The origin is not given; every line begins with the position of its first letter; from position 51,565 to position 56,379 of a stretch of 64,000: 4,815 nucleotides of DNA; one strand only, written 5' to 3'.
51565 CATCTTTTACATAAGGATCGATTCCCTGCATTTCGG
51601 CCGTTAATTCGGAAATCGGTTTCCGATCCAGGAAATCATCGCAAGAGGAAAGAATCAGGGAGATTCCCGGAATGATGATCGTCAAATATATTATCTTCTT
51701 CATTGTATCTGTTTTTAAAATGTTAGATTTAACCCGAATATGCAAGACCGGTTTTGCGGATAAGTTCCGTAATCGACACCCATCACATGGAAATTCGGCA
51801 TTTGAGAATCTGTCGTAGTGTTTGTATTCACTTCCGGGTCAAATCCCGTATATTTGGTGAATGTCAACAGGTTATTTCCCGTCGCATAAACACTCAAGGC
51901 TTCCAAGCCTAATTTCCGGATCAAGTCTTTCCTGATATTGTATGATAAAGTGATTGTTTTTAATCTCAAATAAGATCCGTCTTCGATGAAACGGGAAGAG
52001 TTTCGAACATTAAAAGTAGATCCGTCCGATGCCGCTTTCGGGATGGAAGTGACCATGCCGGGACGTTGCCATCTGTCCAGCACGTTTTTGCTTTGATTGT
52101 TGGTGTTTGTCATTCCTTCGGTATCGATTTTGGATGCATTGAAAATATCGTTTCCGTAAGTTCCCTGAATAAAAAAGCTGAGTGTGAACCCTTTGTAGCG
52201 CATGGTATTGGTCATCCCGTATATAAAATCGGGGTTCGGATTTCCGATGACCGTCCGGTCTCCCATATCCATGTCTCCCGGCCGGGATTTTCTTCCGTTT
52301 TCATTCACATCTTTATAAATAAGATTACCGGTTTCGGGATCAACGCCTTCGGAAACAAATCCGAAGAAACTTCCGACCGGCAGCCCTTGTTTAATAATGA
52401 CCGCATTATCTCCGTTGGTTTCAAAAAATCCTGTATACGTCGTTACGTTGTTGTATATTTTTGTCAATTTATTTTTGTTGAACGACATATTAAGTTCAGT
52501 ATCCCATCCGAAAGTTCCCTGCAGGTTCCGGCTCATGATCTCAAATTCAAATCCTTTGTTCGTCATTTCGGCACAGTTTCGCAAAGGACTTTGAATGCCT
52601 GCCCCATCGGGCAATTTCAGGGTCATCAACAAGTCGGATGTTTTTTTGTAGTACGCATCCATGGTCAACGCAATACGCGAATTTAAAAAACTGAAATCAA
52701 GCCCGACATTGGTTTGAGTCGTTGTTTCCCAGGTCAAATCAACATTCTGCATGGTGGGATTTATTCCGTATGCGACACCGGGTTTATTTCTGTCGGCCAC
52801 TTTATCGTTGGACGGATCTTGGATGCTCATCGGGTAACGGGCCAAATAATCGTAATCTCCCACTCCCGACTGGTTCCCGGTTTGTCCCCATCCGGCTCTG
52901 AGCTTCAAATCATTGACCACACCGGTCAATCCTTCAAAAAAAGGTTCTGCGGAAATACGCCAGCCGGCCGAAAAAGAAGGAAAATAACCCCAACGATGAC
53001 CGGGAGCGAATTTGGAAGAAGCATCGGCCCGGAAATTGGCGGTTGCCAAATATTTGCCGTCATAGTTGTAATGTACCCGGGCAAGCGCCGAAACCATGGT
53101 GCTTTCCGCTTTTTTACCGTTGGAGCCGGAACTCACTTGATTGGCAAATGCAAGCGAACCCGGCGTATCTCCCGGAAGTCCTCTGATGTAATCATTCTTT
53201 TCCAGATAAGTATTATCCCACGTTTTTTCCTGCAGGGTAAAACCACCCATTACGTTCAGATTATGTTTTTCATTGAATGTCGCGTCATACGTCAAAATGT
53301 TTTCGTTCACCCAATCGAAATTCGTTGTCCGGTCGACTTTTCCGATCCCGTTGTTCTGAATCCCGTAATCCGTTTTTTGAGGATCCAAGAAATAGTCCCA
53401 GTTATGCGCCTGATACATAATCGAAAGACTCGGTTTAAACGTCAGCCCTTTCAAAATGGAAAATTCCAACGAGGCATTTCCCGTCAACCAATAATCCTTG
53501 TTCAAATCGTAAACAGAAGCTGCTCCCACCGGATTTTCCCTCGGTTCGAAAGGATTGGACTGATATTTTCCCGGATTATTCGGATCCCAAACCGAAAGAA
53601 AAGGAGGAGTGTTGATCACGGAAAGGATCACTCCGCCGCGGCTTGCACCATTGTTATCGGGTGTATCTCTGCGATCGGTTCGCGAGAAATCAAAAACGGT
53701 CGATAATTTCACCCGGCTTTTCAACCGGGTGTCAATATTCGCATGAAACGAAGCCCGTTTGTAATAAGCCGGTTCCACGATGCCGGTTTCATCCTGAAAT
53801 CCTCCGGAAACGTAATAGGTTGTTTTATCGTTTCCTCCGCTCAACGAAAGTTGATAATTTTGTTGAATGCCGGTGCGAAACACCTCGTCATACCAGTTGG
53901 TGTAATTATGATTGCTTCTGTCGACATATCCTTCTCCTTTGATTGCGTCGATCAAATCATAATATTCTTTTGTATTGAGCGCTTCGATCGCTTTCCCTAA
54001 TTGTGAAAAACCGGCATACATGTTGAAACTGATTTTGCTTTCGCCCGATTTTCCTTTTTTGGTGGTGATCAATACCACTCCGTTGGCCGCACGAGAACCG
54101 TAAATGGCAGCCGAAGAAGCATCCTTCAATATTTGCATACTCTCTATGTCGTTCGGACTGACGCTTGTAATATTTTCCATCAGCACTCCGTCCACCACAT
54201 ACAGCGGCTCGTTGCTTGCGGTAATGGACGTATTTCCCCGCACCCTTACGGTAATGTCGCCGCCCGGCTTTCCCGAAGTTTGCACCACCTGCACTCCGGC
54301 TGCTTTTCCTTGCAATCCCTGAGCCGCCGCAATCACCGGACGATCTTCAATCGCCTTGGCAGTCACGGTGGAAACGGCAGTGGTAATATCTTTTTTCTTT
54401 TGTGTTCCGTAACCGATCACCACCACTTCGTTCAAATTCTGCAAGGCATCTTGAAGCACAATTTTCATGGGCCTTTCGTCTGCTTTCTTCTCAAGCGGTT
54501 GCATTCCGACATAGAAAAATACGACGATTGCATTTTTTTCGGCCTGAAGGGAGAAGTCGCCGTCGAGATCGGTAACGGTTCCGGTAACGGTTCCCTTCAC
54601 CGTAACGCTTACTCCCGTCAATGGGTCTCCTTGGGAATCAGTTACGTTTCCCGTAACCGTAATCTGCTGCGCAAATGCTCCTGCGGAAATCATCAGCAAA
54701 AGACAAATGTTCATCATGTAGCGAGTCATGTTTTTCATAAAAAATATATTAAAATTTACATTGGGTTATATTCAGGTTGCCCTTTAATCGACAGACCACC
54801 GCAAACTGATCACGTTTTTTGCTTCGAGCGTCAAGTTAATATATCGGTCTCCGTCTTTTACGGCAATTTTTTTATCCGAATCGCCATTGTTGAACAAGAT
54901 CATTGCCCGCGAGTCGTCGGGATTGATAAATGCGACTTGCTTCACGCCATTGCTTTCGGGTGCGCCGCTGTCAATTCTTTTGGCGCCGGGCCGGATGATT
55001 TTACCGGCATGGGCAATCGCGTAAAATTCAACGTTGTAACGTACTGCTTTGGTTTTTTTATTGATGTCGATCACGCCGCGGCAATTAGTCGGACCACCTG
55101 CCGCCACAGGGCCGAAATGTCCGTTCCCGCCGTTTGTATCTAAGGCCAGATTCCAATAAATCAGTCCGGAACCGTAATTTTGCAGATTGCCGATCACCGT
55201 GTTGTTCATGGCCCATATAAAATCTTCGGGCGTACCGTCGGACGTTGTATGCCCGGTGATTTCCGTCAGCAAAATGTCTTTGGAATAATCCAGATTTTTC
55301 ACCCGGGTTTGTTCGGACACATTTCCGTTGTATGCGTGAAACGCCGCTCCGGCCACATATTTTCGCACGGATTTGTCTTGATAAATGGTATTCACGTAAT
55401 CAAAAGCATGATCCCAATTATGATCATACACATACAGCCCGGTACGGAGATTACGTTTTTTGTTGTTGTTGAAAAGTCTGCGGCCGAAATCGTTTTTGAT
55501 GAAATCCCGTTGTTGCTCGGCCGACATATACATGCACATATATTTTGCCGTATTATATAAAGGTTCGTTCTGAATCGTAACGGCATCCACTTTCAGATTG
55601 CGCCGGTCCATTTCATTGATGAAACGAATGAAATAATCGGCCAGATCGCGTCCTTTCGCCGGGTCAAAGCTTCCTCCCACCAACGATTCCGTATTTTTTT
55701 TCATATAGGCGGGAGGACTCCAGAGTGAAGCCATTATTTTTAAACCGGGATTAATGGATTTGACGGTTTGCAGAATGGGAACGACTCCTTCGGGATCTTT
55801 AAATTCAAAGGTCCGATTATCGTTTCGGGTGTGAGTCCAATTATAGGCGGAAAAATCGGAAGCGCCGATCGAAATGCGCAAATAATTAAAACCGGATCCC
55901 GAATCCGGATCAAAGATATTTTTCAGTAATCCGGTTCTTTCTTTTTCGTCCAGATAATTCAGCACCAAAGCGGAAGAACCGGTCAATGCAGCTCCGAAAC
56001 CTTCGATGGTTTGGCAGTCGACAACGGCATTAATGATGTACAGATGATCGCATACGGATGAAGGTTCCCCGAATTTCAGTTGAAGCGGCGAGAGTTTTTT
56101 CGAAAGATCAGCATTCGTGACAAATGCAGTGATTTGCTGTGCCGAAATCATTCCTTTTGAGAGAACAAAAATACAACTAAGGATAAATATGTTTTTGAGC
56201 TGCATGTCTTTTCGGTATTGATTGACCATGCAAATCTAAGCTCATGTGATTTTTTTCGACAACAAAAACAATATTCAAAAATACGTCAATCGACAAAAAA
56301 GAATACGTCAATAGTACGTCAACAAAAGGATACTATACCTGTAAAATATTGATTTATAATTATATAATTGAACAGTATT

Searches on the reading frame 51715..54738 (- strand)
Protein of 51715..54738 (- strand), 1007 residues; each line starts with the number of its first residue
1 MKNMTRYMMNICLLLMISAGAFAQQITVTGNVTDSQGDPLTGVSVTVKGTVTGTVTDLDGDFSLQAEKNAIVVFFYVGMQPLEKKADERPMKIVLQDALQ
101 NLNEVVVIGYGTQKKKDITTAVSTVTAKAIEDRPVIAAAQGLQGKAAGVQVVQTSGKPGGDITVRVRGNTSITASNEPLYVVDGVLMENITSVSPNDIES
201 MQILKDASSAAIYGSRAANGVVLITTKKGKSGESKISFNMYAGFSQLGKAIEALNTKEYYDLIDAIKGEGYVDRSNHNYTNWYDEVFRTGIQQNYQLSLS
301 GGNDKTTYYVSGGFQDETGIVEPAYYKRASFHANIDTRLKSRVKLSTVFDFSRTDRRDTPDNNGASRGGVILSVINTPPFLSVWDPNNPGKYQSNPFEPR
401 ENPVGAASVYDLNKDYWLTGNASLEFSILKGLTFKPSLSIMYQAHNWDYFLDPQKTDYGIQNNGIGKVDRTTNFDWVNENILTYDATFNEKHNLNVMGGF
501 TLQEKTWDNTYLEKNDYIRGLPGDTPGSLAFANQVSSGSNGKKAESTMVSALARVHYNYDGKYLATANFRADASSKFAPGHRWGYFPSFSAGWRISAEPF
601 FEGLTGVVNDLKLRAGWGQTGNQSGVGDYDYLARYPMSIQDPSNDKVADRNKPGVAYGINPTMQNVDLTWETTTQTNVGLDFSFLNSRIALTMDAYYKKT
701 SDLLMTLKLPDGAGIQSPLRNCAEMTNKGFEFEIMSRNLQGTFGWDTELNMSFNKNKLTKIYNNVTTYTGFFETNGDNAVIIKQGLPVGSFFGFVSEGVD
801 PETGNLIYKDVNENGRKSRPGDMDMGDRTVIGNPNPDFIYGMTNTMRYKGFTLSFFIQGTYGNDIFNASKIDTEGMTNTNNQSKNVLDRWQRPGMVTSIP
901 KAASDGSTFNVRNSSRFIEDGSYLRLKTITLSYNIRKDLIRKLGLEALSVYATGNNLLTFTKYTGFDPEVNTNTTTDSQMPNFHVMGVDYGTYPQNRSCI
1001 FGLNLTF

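Call 60: search_protein_families(library=pfam, proteins=[window:51715-54738:-], max_evalue=0.001)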
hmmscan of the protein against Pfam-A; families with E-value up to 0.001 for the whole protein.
window:51715-54738:- (1007 aa): 3 families
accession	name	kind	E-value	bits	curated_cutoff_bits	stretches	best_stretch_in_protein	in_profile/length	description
PF07715.20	Plug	-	4.7e-18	66.1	23.9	1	114-221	1-107/107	TonB-dependent Receptor Plug Domain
PF13715.12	CarbopepD_reg_2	-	1.2e-15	57.8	32.2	1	28-107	1-88/88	CarboxypepD_reg-like domain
PF13620.12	CarboxypepD_reg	-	1.1e-08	35.7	32.3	1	27-84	1-64/82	Carboxypeptidase regulatory-like domain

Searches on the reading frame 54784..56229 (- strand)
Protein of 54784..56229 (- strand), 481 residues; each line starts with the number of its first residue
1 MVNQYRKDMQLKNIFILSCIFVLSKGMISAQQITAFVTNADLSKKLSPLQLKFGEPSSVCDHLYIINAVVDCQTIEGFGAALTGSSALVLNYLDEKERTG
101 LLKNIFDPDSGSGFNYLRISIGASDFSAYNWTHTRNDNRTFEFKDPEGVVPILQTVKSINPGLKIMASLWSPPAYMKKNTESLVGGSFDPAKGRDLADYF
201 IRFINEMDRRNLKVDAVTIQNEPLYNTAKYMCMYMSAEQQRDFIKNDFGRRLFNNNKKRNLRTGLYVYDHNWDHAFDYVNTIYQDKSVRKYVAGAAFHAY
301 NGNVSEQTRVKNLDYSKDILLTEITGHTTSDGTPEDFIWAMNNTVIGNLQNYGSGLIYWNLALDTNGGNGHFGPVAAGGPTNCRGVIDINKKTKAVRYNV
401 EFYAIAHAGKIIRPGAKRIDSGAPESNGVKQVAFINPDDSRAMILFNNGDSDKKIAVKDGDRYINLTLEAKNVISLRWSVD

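Call 60: search_protein_families(library=pfam, proteins=[window:54784-56229:-], max_evalue=0.001)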
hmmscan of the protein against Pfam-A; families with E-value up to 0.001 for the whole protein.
window:54784-56229:- (481 aa): 3 families
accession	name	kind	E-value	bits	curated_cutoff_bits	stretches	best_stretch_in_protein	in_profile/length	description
PF02055.22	Glyco_hydro_30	-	2.1e-36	126.1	23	1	75-410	1-346/348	Glycosyl hydrolase family 30 TIM-barrel domain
PF17189.10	Glyco_hydro_30C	-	4.3e-13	49.6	22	1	415-471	1-60/65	Glycosyl hydrolase family 30 beta sandwich domain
PF02057.21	Glyco_hydro_59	-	1.6e-12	47.8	27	1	76-343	2-239/294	Glycosyl hydrolase family 59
